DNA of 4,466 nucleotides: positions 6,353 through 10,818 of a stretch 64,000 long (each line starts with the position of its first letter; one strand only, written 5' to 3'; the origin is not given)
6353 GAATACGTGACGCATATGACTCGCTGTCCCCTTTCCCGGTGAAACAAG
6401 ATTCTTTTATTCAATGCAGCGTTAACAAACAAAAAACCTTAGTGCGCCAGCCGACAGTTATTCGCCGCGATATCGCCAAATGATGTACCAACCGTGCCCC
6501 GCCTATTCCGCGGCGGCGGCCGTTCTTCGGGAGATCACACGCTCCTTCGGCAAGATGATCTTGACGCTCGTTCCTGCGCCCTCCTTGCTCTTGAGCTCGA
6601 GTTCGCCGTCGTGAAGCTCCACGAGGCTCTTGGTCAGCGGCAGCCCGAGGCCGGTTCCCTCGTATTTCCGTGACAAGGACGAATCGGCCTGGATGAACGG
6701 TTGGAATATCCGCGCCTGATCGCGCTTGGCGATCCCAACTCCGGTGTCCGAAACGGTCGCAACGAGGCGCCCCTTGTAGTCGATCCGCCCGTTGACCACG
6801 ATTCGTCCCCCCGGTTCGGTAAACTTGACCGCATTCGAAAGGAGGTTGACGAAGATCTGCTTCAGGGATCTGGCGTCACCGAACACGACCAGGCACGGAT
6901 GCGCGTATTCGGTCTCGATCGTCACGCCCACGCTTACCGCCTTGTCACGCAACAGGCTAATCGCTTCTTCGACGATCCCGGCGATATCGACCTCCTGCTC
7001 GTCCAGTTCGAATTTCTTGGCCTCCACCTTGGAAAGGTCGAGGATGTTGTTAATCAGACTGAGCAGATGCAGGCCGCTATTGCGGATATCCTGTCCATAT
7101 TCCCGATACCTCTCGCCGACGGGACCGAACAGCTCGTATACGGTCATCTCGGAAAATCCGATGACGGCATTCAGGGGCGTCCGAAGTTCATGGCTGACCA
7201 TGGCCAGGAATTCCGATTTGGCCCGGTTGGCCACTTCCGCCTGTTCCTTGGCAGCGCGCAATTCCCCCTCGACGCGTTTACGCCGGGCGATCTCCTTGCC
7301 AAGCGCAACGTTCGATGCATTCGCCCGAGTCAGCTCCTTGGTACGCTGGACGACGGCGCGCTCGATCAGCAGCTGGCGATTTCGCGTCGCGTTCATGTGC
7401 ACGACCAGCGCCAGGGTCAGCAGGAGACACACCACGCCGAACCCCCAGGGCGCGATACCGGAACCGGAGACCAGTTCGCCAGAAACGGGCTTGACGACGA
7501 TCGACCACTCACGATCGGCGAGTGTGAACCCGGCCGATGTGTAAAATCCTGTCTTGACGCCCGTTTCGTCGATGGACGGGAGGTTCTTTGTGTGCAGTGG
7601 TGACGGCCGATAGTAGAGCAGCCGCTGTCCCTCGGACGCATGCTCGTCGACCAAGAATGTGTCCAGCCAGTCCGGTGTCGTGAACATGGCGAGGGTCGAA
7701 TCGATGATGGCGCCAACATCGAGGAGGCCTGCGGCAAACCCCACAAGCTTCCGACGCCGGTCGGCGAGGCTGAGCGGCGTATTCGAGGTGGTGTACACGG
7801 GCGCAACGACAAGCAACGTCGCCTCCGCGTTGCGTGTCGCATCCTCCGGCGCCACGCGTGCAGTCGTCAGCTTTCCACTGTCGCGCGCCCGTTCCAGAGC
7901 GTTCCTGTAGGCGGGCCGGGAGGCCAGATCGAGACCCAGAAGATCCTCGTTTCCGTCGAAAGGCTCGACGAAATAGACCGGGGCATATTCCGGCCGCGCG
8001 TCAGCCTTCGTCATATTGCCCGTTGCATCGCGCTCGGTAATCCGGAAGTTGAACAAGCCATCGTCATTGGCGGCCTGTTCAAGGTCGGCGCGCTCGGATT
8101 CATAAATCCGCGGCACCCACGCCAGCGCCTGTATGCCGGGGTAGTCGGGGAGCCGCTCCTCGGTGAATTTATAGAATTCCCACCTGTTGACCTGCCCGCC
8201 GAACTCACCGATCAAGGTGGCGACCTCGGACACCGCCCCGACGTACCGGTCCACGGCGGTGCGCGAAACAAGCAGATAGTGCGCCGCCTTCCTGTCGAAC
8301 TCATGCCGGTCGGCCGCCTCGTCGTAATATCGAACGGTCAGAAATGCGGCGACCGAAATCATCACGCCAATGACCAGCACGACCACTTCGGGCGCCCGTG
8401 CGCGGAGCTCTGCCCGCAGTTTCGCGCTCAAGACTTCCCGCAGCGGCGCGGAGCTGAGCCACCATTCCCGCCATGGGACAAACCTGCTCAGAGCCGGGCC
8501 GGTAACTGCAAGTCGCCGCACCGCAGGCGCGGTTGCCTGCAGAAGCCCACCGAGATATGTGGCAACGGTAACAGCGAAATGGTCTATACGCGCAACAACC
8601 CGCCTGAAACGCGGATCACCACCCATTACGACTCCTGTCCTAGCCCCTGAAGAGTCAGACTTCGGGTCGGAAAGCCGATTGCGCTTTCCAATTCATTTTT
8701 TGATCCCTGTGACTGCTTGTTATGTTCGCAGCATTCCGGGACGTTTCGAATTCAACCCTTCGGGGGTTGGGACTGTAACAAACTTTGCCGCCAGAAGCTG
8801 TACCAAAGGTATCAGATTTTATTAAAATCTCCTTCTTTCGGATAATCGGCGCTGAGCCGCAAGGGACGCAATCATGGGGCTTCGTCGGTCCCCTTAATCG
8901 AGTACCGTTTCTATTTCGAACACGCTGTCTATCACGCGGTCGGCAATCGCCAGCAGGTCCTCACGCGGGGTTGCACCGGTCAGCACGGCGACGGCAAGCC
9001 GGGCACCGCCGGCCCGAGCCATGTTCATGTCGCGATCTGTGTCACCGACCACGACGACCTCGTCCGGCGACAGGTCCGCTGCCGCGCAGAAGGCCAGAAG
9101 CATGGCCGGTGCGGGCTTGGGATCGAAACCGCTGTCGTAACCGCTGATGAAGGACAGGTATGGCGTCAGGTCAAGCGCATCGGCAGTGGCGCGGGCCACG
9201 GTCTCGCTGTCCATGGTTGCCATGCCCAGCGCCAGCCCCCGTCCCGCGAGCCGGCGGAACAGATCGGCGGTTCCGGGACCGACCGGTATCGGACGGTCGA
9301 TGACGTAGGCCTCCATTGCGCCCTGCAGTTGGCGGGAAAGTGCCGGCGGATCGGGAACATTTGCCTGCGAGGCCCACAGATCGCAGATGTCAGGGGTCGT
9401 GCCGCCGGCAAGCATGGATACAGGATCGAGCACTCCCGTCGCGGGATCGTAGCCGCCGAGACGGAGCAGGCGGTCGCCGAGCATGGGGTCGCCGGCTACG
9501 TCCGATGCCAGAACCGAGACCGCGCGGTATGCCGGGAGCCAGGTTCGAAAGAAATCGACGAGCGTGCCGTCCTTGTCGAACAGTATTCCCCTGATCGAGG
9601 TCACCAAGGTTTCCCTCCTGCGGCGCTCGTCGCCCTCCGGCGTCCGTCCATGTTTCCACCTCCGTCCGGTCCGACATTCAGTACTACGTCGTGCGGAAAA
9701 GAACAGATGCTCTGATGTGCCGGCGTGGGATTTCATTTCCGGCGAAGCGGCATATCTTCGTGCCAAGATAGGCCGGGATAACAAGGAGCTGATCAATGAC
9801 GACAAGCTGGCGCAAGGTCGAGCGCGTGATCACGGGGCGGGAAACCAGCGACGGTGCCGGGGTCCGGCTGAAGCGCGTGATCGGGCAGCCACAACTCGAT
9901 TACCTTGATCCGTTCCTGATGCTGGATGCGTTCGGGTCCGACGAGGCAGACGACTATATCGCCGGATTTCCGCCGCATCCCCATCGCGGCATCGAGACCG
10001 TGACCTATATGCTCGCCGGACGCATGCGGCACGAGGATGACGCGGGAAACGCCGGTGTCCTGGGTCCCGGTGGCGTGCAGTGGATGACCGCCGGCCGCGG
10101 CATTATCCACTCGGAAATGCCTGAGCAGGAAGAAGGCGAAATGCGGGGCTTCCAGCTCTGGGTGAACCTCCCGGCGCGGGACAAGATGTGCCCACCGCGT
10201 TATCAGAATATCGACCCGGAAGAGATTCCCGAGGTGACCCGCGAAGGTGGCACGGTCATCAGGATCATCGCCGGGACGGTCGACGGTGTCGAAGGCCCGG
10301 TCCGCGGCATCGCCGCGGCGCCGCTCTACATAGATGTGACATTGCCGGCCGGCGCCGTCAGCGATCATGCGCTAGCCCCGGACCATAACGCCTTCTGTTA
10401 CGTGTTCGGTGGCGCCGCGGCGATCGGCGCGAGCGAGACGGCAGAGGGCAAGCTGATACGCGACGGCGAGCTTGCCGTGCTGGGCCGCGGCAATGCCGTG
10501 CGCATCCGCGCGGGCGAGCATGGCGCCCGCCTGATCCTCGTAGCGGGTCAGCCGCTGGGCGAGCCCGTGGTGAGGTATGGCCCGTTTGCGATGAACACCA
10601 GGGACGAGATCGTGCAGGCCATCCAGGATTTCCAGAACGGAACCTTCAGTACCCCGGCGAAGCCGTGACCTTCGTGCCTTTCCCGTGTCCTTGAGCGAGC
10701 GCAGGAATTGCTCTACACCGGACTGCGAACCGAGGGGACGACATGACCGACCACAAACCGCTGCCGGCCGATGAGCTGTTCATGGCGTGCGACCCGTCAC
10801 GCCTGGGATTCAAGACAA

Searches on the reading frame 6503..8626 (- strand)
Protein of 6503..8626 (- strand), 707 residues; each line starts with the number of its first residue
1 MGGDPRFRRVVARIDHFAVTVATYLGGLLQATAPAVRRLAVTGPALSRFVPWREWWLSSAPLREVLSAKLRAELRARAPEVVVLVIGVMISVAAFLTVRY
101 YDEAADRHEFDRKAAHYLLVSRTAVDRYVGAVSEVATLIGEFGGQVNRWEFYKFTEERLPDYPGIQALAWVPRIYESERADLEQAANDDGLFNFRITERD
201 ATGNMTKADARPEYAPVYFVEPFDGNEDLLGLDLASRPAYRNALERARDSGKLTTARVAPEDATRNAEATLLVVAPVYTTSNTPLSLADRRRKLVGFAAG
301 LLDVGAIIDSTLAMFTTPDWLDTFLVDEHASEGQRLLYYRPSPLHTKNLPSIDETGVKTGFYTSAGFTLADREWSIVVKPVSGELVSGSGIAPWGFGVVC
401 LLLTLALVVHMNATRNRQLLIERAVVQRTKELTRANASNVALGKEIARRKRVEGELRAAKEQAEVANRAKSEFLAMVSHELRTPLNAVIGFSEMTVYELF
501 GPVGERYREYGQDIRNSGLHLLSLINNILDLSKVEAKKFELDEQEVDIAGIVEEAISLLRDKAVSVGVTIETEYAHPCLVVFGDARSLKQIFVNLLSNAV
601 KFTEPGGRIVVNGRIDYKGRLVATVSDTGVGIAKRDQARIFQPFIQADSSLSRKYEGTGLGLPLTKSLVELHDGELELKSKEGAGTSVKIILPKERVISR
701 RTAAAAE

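Call 6: search_protein_families(library=pfam, proteins=[window:6503-8626:-], max_evalue=0.001)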
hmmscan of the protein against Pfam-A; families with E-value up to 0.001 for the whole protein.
window:6503-8626:- (707 aa): 3 families
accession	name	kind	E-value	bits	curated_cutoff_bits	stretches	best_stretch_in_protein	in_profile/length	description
PF03924.19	CHASE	-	5.4e-39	134.4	25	1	145-338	2-189/189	CHASE domain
PF02518.31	HATPase_c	-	1e-26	94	26.4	1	583-695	1-110/111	Histidine kinase-, DNA gyrase B-, and HSP90-like ATPase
PF00512.31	HisKA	-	4.9e-18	65.4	26.9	1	469-536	1-65/66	His Kinase A (phospho-acceptor) domain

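Call 23: search_protein_families(library=ncbifam, proteins=[window:6503-8626:-], max_evalue=1e-10)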
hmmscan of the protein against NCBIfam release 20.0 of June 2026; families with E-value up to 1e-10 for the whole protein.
window:6503-8626:- (707 aa): 67 families (the best 25 are shown)
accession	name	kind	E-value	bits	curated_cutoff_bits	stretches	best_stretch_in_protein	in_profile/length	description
NF041593.1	histid_kinase_PdhS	equivalog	2.2e-66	224.6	2000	1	440-699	772-1040/1041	cell-division control histidine kinase PdhS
NF038297.2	hybrid_HK_HrmK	equivalog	3.8e-65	220.7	725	1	420-699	193-462/607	hybrid histidine kinase/response regulator HrmK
NF050805.1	CellDivHKDivJCaul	equivalog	1.3e-63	215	1000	1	440-693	268-519/531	cell cycle sensor histidine kinase DivJ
TIGR02956.1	TMAO_torS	equivalog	5.3e-61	206.8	676.5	1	421-696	425-684/967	TMAO reductase system sensor histidine kinase/response regulator TorS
NF008318.0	PRK11107.1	equivalog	7.4e-61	206.3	890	1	455-692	278-516/920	two-component sensor histidine kinase BarA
NF047874.1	MASE3_PAS_HK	subfamily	3.9e-58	197.7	560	1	432-700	361-630/655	MASE3 domain-containing sensor histidine kinase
NF041947.1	LuxQ_Vibrio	equivalog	7.1e-58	196.2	1200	1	440-701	442-703/843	quorum-sensing autoinducer 2 sensor kinase/phosphatase LuxQ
NF011874.0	PRK15347.1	equivalog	4.3e-55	187.2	852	1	454-696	382-616/921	two component system sensor kinase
NF046044.1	PnpS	equivalog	2.2e-54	184.9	400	1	467-693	167-390/390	two-component system histidine kinase PnpS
NF045901.1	HisKinLetSLeg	equivalog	6.9e-50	169.9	1650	1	449-692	274-518/906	two-component system sensor histidine kinase LetS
TIGR02966.1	phoR_proteo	equivalog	2.4e-46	158.3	334.2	1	465-691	109-332/333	phosphate regulon sensor histidine kinase PhoR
NF008099.0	PRK10841.1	equivalog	2.4e-45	154.7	920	1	445-693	445-689/949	two-component system sensor histidine kinase RcsC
NF008302.0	PRK11091.1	equivalog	2.9e-45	154.7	838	1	440-697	260-508/779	aerobic respiration two-component sensor histidine kinase ArcB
NF008543.0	PRK11466.1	equivalog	9.1e-43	146.2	982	1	454-696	428-664/914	TMAO reductase system sensor histidine kinase/response regulator TorS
NF033092.0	HK_WalK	equivalog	2.7e-41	141.9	725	1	460-693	363-593/594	cell wall metabolism sensor histidine kinase WalK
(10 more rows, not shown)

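Call 51: find_homologous_proteins(query=window:6503-8626:-, max_evalue=1e-60)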
Query window:6503-8626:- (707 aa): 1124 proteins with E <= 1e-60 among 8000 candidates; the best 120 are listed.
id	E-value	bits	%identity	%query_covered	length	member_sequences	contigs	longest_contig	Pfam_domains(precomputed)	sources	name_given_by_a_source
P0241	0.0e+0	1559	100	100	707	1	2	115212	PF02518.32,PF00512.32,PF03924.20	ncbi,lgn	-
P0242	0.0e+0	1476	95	100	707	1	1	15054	PF02518.32,PF00512.32,PF03924.20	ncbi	-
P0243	0.0e+0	1240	77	100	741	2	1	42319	PF02518.32,PF00512.32,PF03924.20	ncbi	-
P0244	0.0e+0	1181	77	100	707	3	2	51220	PF02518.32,PF00512.32,PF03924.20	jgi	jgi:signal transduction histidine kinase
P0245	0.0e+0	1176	76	100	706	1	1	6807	PF02518.32,PF00512.32,PF03924.20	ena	-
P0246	0.0e+0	1164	80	94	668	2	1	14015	PF02518.32,PF00512.32,PF03924.20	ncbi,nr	ncbi:MAG: CHASE domain-containing protein [Alphaproteobacteria bacterium]|nr:CHASE domain-containing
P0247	0.0e+0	1161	75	100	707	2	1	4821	PF02518.32,PF00512.32,PF03924.20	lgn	-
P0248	0.0e+0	1136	81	90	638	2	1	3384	PF02518.32,PF00512.32,PF03924.20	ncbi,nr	ncbi:MAG: CHASE domain-containing protein [Alphaproteobacteria bacterium]|nr:CHASE domain-containing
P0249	0.0e+0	1099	77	91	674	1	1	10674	PF02518.32,PF00512.32,PF03924.20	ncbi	-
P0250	0.0e+0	1085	75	92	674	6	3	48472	PF02518.32,PF00512.32,PF03924.20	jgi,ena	jgi:signal transduction histidine kinase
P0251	0.0e+0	1078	71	100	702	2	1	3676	PF02518.32,PF00512.32,PF03924.20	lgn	-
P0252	0.0e+0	1056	67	100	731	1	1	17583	PF02518.32,PF00512.32,PF03924.20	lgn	-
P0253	0.0e+0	1056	69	100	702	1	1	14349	PF02518.32,PF00512.32,PF03924.20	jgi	-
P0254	0.0e+0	1034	66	100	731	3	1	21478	PF02518.32,PF00512.32,PF03924.20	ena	-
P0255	0.0e+0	1015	72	91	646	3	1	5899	PF02518.32,PF00512.32,PF03924.20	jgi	-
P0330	1.3e-160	554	45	88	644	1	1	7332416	PF02518.32,PF00512.32,PF03924.20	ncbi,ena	-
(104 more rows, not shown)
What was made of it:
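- The family has more than 1100 members and reaches far beyond the roughly 32-member PAS-REC-HPt clade (call 51).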

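Call 52: find_encoding_contigs(protein=P0330, flank=6000, max_places=1)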
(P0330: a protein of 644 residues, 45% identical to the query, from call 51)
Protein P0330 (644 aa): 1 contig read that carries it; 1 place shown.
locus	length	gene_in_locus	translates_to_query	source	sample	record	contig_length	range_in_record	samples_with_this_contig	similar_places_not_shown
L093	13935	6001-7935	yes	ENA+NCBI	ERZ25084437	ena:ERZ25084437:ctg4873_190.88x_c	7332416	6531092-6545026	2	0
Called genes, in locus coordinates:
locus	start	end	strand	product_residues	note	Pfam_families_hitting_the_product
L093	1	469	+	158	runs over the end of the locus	PF04290:DctQ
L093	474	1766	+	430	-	PF06808:DctM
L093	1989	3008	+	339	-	PF03480:DctP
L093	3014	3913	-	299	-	PF02826:2-Hacid_dh_C (faint), PF03446:NAD_binding_2, PF03807:F420_oxidored (weak), PF14833:NAD_binding_11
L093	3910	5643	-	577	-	PF00920:ILVD_EDD_N, PF24877:ILV_EDD_C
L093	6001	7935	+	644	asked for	PF03924:CHASE, PF00512:HisKA, PF02518:HATPase_c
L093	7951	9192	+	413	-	PF01471:PG_binding_1 (weak)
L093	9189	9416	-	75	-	-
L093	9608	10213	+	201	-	PF08238:Sel1 (weak)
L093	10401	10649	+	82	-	-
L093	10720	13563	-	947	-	PF09976:TPR_21 (weak), PF14559:TPR_19 (weak), PF14559:TPR_19 (weak), PF23914:TPR_CcmH_CycH (weak), PF14559:TPR_19 (weak), PF13432:TPR_16 (weak), PF14559:TPR_19, PF13429:TPR_15, +20 more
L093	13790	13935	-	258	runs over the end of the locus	-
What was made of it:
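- The kinases form a conserved two-gene module with a PG_binding_1 protein, even in a distant genome that has no luxO nearby (call 52).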

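Call 62: list_cluster_members(proteins=[P0241, P0001, P0172, P0176])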
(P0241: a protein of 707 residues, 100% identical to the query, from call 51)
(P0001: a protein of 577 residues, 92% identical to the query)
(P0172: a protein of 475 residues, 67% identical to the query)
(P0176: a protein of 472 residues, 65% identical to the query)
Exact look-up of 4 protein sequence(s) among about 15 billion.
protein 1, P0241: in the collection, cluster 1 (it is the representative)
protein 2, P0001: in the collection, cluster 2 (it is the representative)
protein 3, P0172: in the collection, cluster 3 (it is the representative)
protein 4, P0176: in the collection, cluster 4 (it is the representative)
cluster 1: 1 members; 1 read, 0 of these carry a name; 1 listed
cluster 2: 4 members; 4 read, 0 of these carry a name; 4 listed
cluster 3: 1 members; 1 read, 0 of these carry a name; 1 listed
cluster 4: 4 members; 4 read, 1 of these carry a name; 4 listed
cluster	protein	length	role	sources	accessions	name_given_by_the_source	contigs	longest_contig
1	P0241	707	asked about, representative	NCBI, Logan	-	-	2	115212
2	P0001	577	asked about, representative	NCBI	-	-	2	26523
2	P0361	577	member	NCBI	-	-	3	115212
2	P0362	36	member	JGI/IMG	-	-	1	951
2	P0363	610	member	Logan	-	-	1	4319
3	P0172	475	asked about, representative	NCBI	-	-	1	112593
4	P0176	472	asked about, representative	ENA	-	-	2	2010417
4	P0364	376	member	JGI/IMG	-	DNA-binding NtrC family response regulator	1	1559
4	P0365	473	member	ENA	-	-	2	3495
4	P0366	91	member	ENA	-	-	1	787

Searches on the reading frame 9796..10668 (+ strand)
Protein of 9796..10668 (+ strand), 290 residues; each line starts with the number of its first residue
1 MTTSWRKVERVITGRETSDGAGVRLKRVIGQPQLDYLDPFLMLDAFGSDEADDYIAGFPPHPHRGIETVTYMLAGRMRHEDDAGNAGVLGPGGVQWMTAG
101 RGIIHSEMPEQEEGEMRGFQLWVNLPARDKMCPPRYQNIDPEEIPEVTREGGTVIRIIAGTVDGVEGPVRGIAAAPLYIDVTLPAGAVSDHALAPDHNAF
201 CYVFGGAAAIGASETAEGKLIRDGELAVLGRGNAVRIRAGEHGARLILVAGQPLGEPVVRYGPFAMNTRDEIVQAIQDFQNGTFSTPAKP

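Call 6: search_protein_families(library=pfam, proteins=[window:9796-10668:+], max_evalue=0.001)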
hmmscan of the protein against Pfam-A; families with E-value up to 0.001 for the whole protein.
window:9796-10668:+ (290 aa): 3 families
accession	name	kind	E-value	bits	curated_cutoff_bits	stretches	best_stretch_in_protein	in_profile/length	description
PF02678.22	Pirin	-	2.7e-38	130.7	26.1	1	23-123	2-108/108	Pirin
PF05726.19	Pirin_C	-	9.1e-26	90.7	27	1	178-284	1-102/103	Pirin C-terminal cupin domain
PF12973.13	Cupin_7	-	0.00061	20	27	0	57-116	45-96/105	ChrR Cupin-like domain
